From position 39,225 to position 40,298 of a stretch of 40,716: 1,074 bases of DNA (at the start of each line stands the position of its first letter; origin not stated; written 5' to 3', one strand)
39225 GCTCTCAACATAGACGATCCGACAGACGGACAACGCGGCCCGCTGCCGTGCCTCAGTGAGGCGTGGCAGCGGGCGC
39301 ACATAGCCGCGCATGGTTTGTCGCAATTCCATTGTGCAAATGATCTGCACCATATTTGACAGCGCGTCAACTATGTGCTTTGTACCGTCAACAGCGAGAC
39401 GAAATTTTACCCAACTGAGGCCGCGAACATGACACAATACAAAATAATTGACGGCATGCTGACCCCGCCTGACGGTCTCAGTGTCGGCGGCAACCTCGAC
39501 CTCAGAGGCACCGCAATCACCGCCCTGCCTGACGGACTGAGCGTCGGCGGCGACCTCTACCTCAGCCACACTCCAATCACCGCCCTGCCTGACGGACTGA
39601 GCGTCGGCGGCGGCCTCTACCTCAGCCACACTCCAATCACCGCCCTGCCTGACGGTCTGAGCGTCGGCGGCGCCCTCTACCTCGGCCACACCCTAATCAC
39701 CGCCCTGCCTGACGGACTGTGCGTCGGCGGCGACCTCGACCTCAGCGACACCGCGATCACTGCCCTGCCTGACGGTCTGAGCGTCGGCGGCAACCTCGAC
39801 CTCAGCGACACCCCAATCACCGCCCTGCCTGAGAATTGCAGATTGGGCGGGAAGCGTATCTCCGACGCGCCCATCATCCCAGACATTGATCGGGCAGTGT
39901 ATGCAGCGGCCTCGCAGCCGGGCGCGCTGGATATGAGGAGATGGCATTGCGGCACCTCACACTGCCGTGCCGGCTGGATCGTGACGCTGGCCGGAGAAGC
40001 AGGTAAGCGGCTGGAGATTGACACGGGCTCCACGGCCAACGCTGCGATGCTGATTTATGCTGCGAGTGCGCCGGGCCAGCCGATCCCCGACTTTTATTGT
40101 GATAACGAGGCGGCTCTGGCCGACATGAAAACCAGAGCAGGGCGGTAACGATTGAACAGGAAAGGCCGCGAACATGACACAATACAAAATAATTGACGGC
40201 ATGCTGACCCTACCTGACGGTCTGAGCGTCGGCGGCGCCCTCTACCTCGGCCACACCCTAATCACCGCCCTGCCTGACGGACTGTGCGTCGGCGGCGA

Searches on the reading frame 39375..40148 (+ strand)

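Call 55: search_protein_families(library=pfam, proteins=[window:39375-40148:+], max_evalue=0.01)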
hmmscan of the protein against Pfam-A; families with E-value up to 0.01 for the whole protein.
window:39375-40148:+ (257 aa): 1 family
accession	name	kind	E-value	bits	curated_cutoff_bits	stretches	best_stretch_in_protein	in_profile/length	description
PF12799.13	LRR_4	-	0.003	18.2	27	0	141-153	6-18/44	Leucine Rich repeats (2 copies)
